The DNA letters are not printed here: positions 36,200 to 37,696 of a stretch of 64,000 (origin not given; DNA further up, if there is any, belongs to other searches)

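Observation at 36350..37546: Phosphoglycerate-mutase-family protein occupies the thrB slot of the threonine operon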

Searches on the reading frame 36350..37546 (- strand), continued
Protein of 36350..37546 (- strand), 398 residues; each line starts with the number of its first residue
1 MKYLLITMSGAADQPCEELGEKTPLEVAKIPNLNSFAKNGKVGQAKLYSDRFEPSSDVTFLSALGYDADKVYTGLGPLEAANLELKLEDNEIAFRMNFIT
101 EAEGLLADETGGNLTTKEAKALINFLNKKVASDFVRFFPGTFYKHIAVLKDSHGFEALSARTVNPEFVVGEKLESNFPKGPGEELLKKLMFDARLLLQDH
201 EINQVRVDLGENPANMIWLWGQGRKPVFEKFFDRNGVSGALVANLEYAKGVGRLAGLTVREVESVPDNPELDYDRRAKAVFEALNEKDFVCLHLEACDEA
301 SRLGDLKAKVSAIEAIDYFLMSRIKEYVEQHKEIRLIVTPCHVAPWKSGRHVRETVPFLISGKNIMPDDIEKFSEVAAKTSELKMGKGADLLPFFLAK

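Call 35: find_encoding_contigs(protein=P0130, flank=7000, max_places=1)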
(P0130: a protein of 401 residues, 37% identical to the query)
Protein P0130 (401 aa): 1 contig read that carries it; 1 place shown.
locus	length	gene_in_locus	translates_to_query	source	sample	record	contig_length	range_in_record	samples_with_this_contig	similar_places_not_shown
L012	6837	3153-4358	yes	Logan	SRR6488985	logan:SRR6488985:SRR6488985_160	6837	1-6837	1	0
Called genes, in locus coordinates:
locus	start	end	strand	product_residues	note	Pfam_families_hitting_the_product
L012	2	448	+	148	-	?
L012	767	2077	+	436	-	PF03447:NAD_binding_3, PF00742:Homoserine_dh, PF01842:ACT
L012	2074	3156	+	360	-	PF00291:PALP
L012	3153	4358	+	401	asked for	PF01676:Metalloenzyme, PF10143:PhosphMutase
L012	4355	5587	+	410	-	PF00696:AA_kinase, PF01842:ACT, PF22468:ACT_9, PF01842:ACT (weak), PF13840:ACT_7, PF22468:ACT_9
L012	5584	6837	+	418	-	?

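Call 47: search_protein_families(library=ncbifam, proteins=[P0122, P0123, P0128, P0131, P0134, P0121, P0130, P0201, P0069, P0136], max_evalue=1e-20)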
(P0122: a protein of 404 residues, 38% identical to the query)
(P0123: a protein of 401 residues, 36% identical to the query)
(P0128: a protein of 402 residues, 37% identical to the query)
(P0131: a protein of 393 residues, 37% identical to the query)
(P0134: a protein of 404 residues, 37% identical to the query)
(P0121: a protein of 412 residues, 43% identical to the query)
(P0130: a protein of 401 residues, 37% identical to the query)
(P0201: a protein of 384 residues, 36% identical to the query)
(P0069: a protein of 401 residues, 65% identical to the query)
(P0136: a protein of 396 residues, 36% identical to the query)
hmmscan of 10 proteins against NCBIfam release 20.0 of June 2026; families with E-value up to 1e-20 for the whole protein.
P0122 (404 aa): 6 families
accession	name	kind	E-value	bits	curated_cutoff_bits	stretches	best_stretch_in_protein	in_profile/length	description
NF003242.0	PRK04200.1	equivalog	3.9e-159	529.8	426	1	4-399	2-393/395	cofactor-independent phosphoglycerate mutase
TIGR02535.1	hyp_Hser_kinase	hypoth_equivalog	2.7e-154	513.7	446.3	1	4-399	2-396/397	proposed homoserine kinase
TIGR00306.2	apgM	subfamily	3.6e-150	500.4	320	1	4-398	1-402/403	2,3-bisphosphoglycerate-independent phosphoglycerate mutase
NF003104.0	PRK04024.1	equivalog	2.5e-92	309.8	489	1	2-385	2-387/412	2,3-bisphosphoglycerate-independent phosphoglycerate mutase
NF038358.1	phophono_PhpG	equivalog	1e-67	228.7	545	2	187-399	206-416/417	CMP-5'-phosphonoformate--3-phosphoglycerate phosphonoformyl transferase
NF003160.0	PRK04135.1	equivalog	1.3e-56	192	468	1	3-399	16-392/403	2,3-bisphosphoglycerate-independent phosphoglycerate mutase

P0123 (401 aa): 6 families
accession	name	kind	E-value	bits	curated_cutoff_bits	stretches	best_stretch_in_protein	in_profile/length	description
NF003242.0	PRK04200.1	equivalog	1.9e-147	491.3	426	1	2-397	2-394/395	cofactor-independent phosphoglycerate mutase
TIGR02535.1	hyp_Hser_kinase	hypoth_equivalog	3.1e-147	490.5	446.3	1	2-397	2-397/397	proposed homoserine kinase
TIGR00306.2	apgM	subfamily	4e-140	467.4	320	1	2-396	1-403/403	2,3-bisphosphoglycerate-independent phosphoglycerate mutase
NF003104.0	PRK04024.1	equivalog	9.2e-84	281.6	489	1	2-396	4-401/412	2,3-bisphosphoglycerate-independent phosphoglycerate mutase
NF038358.1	phophono_PhpG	equivalog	7.7e-57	192.9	545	2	190-396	212-416/417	CMP-5'-phosphonoformate--3-phosphoglycerate phosphonoformyl transferase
NF003160.0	PRK04135.1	equivalog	5.6e-48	163.5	468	1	2-398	17-394/403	2,3-bisphosphoglycerate-independent phosphoglycerate mutase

P0128 (402 aa): 6 families
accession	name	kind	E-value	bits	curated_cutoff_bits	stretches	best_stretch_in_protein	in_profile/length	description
NF003242.0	PRK04200.1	equivalog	2.4e-156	520.5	426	1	8-400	2-394/395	cofactor-independent phosphoglycerate mutase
TIGR02535.1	hyp_Hser_kinase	hypoth_equivalog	8.9e-153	508.7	446.3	1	8-399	2-396/397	proposed homoserine kinase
TIGR00306.2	apgM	subfamily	3.9e-148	493.7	320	1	8-399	1-403/403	2,3-bisphosphoglycerate-independent phosphoglycerate mutase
NF003104.0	PRK04024.1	equivalog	3.4e-87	292.9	489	1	7-398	3-400/412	2,3-bisphosphoglycerate-independent phosphoglycerate mutase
NF038358.1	phophono_PhpG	equivalog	1.1e-68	231.9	545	2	171-398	190-415/417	CMP-5'-phosphonoformate--3-phosphoglycerate phosphonoformyl transferase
NF003160.0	PRK04135.1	equivalog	1.2e-54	185.5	468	1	5-399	14-392/403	2,3-bisphosphoglycerate-independent phosphoglycerate mutase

P0131 (393 aa): 6 families
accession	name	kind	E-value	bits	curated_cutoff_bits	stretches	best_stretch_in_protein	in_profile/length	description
NF003242.0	PRK04200.1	equivalog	4.5e-150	499.9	426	1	1-389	1-393/395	cofactor-independent phosphoglycerate mutase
TIGR02535.1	hyp_Hser_kinase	hypoth_equivalog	3.7e-149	496.8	446.3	1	1-389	1-396/397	proposed homoserine kinase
TIGR00306.2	apgM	subfamily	9.1e-147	489.2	320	1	2-389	1-403/403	2,3-bisphosphoglycerate-independent phosphoglycerate mutase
NF003104.0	PRK04024.1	equivalog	1.9e-90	303.6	489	1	1-388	3-400/412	2,3-bisphosphoglycerate-independent phosphoglycerate mutase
NF038358.1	phophono_PhpG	equivalog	6e-60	203.1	545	2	184-388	208-415/417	CMP-5'-phosphonoformate--3-phosphoglycerate phosphonoformyl transferase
NF003160.0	PRK04135.1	equivalog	1.3e-55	188.7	468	1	2-389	17-392/403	2,3-bisphosphoglycerate-independent phosphoglycerate mutase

P0134 (404 aa): 6 families
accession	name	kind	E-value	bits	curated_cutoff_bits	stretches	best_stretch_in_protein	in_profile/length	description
NF003242.0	PRK04200.1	equivalog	1.5e-153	511.4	426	1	1-401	1-393/395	cofactor-independent phosphoglycerate mutase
TIGR02535.1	hyp_Hser_kinase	hypoth_equivalog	5.6e-149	496.3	446.3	1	1-400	1-395/397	proposed homoserine kinase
TIGR00306.2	apgM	subfamily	3.4e-144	480.7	320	1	2-400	1-402/403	2,3-bisphosphoglycerate-independent phosphoglycerate mutase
NF003104.0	PRK04024.1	equivalog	3.2e-82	276.5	489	1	1-389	3-389/412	2,3-bisphosphoglycerate-independent phosphoglycerate mutase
NF038358.1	phophono_PhpG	equivalog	1e-64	218.8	545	2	185-399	202-414/417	CMP-5'-phosphonoformate--3-phosphoglycerate phosphonoformyl transferase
NF003160.0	PRK04135.1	equivalog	1.7e-50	171.8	468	1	2-398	17-389/403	2,3-bisphosphoglycerate-independent phosphoglycerate mutase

P0121 (412 aa): 6 families
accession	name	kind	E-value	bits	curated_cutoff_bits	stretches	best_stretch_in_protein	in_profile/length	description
NF003242.0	PRK04200.1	equivalog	2.4e-125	418.5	426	1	15-411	1-394/395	cofactor-independent phosphoglycerate mutase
TIGR02535.1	hyp_Hser_kinase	hypoth_equivalog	4e-120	401.2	446.3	1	15-411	1-397/397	proposed homoserine kinase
TIGR00306.2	apgM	subfamily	4.2e-115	384.9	320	1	17-409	2-402/403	2,3-bisphosphoglycerate-independent phosphoglycerate mutase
NF003104.0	PRK04024.1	equivalog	6.4e-66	222.8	489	1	15-397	3-388/412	2,3-bisphosphoglycerate-independent phosphoglycerate mutase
NF038358.1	phophono_PhpG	equivalog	1.2e-49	169.1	545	2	17-150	2-139/417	CMP-5'-phosphonoformate--3-phosphoglycerate phosphonoformyl transferase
NF003160.0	PRK04135.1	equivalog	5.3e-38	130.7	468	1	13-409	14-391/403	2,3-bisphosphoglycerate-independent phosphoglycerate mutase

P0130 (401 aa): 6 families
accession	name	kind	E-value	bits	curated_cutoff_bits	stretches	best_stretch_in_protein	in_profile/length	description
TIGR00306.2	apgM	subfamily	6.6e-107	358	320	1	2-397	1-402/403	2,3-bisphosphoglycerate-independent phosphoglycerate mutase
NF003242.0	PRK04200.1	equivalog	2.3e-100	336.2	426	1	1-398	1-393/395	cofactor-independent phosphoglycerate mutase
TIGR02535.1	hyp_Hser_kinase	hypoth_equivalog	9.2e-98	327.6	446.3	1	1-398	1-396/397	proposed homoserine kinase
NF003104.0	PRK04024.1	equivalog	1.1e-73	248.3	489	1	1-385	3-387/412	2,3-bisphosphoglycerate-independent phosphoglycerate mutase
NF038358.1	phophono_PhpG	equivalog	4e-52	177.3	545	1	187-397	208-415/417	CMP-5'-phosphonoformate--3-phosphoglycerate phosphonoformyl transferase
NF003160.0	PRK04135.1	equivalog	7.3e-42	143.4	468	1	2-384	17-377/403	2,3-bisphosphoglycerate-independent phosphoglycerate mutase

P0201 (384 aa): 6 families
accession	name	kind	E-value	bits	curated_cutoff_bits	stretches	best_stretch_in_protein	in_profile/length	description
NF003242.0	PRK04200.1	equivalog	2.2e-85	286.9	426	1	1-378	1-394/395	cofactor-independent phosphoglycerate mutase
TIGR02535.1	hyp_Hser_kinase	hypoth_equivalog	1.5e-84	284.1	446.3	1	1-377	1-396/397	proposed homoserine kinase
TIGR00306.2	apgM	subfamily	1.5e-82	277.7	320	1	2-376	1-402/403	2,3-bisphosphoglycerate-independent phosphoglycerate mutase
NF003104.0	PRK04024.1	equivalog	8.3e-50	169.7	489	1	1-262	3-268/412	2,3-bisphosphoglycerate-independent phosphoglycerate mutase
NF038358.1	phophono_PhpG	equivalog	9.2e-37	126.7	545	1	5-152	4-157/417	CMP-5'-phosphonoformate--3-phosphoglycerate phosphonoformyl transferase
NF003160.0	PRK04135.1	equivalog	2.2e-32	112.2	468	1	2-379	17-394/403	2,3-bisphosphoglycerate-independent phosphoglycerate mutase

P0069 (401 aa): 6 families
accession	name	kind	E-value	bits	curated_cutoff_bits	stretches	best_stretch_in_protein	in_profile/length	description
TIGR00306.2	apgM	subfamily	8.8e-110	367.4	320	1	2-397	1-403/403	2,3-bisphosphoglycerate-independent phosphoglycerate mutase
NF003242.0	PRK04200.1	equivalog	9.7e-109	363.8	426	1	1-398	1-394/395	cofactor-independent phosphoglycerate mutase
TIGR02535.1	hyp_Hser_kinase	hypoth_equivalog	8.6e-106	354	446.3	1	1-397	1-396/397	proposed homoserine kinase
NF003104.0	PRK04024.1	equivalog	6.8e-70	235.9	489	1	1-397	3-401/412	2,3-bisphosphoglycerate-independent phosphoglycerate mutase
NF038358.1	phophono_PhpG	equivalog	2.2e-58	198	545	2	184-396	206-415/417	CMP-5'-phosphonoformate--3-phosphoglycerate phosphonoformyl transferase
NF003160.0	PRK04135.1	equivalog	6.1e-42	143.7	468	1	2-400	17-395/403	2,3-bisphosphoglycerate-independent phosphoglycerate mutase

P0136 (396 aa): 6 families
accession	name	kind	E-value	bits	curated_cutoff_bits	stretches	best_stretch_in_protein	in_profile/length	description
NF003242.0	PRK04200.1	equivalog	1.3e-130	435.8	426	1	1-393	1-393/395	cofactor-independent phosphoglycerate mutase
TIGR02535.1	hyp_Hser_kinase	hypoth_equivalog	4.6e-129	430.7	446.3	1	1-392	1-395/397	proposed homoserine kinase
TIGR00306.2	apgM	subfamily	1.4e-124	416.2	320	1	2-392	1-402/403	2,3-bisphosphoglycerate-independent phosphoglycerate mutase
NF003104.0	PRK04024.1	equivalog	7.1e-73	245.7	489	1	1-389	3-397/412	2,3-bisphosphoglycerate-independent phosphoglycerate mutase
NF038358.1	phophono_PhpG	equivalog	5.1e-58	196.8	545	2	182-393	208-416/417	CMP-5'-phosphonoformate--3-phosphoglycerate phosphonoformyl transferase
NF003160.0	PRK04135.1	equivalog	1.7e-39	135.6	468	1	2-391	17-390/403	2,3-bisphosphoglycerate-independent phosphoglycerate mutase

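Call 48: find_related_loci(query=A1, collection=genome_contigs, flank=10000)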
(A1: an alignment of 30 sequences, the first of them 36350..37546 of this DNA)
Query A1 (398 aa) in genome_contigs; peptide patterns used: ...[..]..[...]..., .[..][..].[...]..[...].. (x = any residue, [..] = any of these).
600 stretches matched a pattern (row limit reached: there are more); 590 encode a relative of the query (tblastn E <= 1e-3); the best 80 are kept; 80 distinct loci.
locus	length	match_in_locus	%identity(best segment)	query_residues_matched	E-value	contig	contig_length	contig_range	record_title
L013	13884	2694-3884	73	1-398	0e+0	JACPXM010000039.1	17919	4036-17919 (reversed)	MAG: Candidatus Omnitrophota bacterium isolate NC_groundwater_837_Pr1_B-0.1um_48_14 Montesol18_Bp1_scaffold_1388094, who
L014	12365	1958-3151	69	1-398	0e+0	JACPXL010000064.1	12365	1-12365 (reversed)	MAG: Candidatus Omnitrophota bacterium isolate NC_groundwater_836_Pr1_B-0.1um_47_21 Montesol18_Bp1_scaffold_1144478, who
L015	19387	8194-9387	66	1-398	0e+0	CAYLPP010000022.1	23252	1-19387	MAG TPA_asm: uncultured bacterium isolate SRP342105_co1_308 genome assembly, contig: NODE_2911_length_23252_cov_9.675346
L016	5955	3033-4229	66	1-398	0e+0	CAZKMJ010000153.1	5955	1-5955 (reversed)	MAG TPA_asm: uncultured bacterium isolate SRP342105_co1_334 genome assembly, contig: NODE_19007_length_5955_cov_5.105932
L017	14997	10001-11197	66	1-398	0e+0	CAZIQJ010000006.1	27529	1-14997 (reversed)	MAG TPA_asm: uncultured bacterium isolate SRP342105_co2_29 genome assembly, contig: NODE_1744_length_27529_cov_5.311895,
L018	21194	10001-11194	63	1-398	9e-178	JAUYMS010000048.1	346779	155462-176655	MAG: Candidatus Omnitrophota bacterium isolate C24_metabat.bin.98 C24_k141_139868, whole genome shotgun sequence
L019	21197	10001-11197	64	1-398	1e-174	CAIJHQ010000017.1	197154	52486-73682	MAG: Candidatus Omnitrophica bacterium isolate AM-sed-core1-D1_bin-136 genome assembly, contig: bin-136:17/68, whole gen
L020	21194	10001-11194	65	1-398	3e-174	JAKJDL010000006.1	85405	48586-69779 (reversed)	MAG: Candidatus Omnitrophota bacterium isolate UR.bin134 NODE_6_length_85405_cov_4.561293, whole genome shotgun sequence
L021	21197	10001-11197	64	1-398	9e-173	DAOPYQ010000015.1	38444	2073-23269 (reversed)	MAG TPA_asm: Candidatus Omnitrophota bacterium isolate AMR_MDS_1310 NODE_936_length_38444_cov_9.217041, whole genome sho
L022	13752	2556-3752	65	1-398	1e-172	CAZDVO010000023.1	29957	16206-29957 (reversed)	MAG TPA_asm: uncultured bacterium isolate binchicken_co117_427 genome assembly, contig: NODE_2976_length_29957_cov_8.638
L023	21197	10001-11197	64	1-398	1e-172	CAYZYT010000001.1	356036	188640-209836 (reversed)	MAG TPA_asm: uncultured bacterium isolate SRP272421_co2_334 genome assembly, contig: NODE_4_length_356036_cov_13.581983,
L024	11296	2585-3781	64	1-398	1e-171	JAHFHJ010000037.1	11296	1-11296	MAG: Candidatus Omnitrophota bacterium isolate nzgw336 NODE_10181_length_11297_cov_9.796976, whole genome shotgun sequen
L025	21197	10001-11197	63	1-398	8e-172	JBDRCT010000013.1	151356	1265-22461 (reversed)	MAG: Candidatus Omnitrophota bacterium isolate MEGAHIT-group-1.200 k141_13426339, whole genome shotgun sequence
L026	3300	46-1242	64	1-398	2e-180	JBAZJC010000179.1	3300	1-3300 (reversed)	MAG: Candidatus Omnitrophota bacterium isolate SO_2017_LW4_11 scaffold_60333_c1_LW137-91_2017, whole genome shotgun sequ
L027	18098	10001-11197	64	1-398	2e-171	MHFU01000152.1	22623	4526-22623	MAG: Omnitrophica bacterium RIFOXYB12_FULL_50_7 rifoxyb3_full_scaffold_619, whole genome shotgun sequence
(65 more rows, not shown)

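Call 68: predict_structure(alignment_id=A2)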
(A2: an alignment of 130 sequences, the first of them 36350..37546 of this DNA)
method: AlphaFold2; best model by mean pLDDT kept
length: 398 residues; sequences in the alignment: 130
mean_pLDDT: 96.3   pTM: 0.92
mean pLDDT of the five models: 96.3, 96.3, 96.1, 96.1, 95.6
residues with pLDDT >= 90: 382; 70-90: 16; 50-70: 0; < 50: 0
segments of 3 or more residues with pLDDT < 50: none
pLDDT, mean of each block of 10 residues (from residue 1): 98 97 98 98 97 95 96 97 95 98 97 95 97 95 96 87 94 96 96 96 97 98 96 98 97 98 91 97 98 98 97 99 98 97 96 98 96 98 93 93
secondary structure, 60 per line:
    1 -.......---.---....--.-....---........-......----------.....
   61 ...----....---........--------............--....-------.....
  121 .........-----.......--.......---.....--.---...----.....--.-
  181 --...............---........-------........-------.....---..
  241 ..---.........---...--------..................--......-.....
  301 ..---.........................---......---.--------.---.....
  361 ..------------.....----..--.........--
elements in order: E2-8 H24-27 H31-38 E40-45 H56-63 H68-71 H75-82 E91-102 E105-108 H116-129 E135-141 E144-150 H154-158 H173-176 H183-197 H201-208 E216-223 H231-235 E239-242 H246-254 E258-260 H269-286 E289-294 H296-302 H306-330 E334-339 E356-362 H375-379 H388-396

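Call 71: fold_search(model_id=the predicted structure, library=pdb)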
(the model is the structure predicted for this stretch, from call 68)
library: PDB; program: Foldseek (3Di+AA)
matches with E <= 10: 1089; with E <= 0.001: 133
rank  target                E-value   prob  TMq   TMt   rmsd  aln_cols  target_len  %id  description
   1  2zkt_B                6.4e-36  1.00  0.81  0.84   3.6       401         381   27  Structure of PH0037 protein from Pyrococcus horikoshii (released 2009-04-21)
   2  3kd8_A                2.5e-31  1.00  0.63  0.67   6.3       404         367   24  Cofactor-Independent Phosphoglycerate mutase from Thermoplasma Acidophilum DSM 1728 (released 2009-12-01)
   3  3idd_A                3.0e-30  1.00  0.60  0.65   6.6       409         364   24  Cofactor-Independent Phosphoglycerate Mutase from Thermoplasma acidophilum DSM 1728 (released 2009-10-06)
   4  2zkt_A                2.6e-29  1.00  0.71  0.85   3.8       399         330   25  Structure of PH0037 protein from Pyrococcus horikoshii (released 2009-04-21)
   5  3idd_B                8.6e-29  1.00  0.62  0.67   6.4       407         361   24  Cofactor-Independent Phosphoglycerate Mutase from Thermoplasma acidophilum DSM 1728 (released 2009-10-06)
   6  3kd8_B                6.6e-28  1.00  0.61  0.65   6.4       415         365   25  Cofactor-Independent Phosphoglycerate mutase from Thermoplasma Acidophilum DSM 1728 (released 2009-12-01)
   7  4my4                  2.9e-10  1.00  0.47  0.38  12.5       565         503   12  Crystal structure of phosphoglycerate mutase from Staphylococcus aureus. (released 2013-10-16)
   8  7tl8_A                4.1e-10  1.00  0.46  0.38  12.2       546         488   13  1.95A resolution structure of independent phosphoglycerate mutase from S. aureus in complex with a macrocyclic peptide (released 2022-08-10)
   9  5vpu                  1.4e-09  1.00  0.48  0.39  12.1       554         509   12  Crystal Structure of 2,3-bisphosphoglycerate-independent phosphoglycerate mutase bound to 3-phosphoglycerate, from Acine (released 2017-05-24)
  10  3igy                  1.8e-09  1.00  0.47  0.36  13.9       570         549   15  Crystal structures of Leishmania mexicana phosphoglycerate mutase at high cobalt concentrations (released 2009-10-27)
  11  4nwj                  2.0e-09  1.00  0.45  0.36  12.5       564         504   12  Crystal structure of phosphopglycerate mutase from Staphylococcus aureus in 3-phosphoglyceric acid bound form. (released 2015-01-14)
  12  1ejj                  2.6e-09  1.00  0.48  0.39  11.6       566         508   13  CRYSTAL STRUCTURAL ANALYSIS OF PHOSPHOGLYCERATE MUTASE COCRYSTALLIZED WITH 3-PHOSPHOGLYCERATE (released 2001-03-02)
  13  3m7v_A                4.6e-09  1.00  0.44  0.44  11.5       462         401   11  Crystal structure of phosphopentomutase from streptococcus mutans (released 2010-04-07)
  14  2ify                  7.3e-09  1.00  0.44  0.35  16.6       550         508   13  Structure of Bacillus anthracis cofactor-independent phosphoglucerate mutase (released 2006-10-24)
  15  4lrc_A                8.3e-09  1.00  0.43  0.44  12.8       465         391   13  Phosphopentomutase V158L variant (released 2013-07-31)
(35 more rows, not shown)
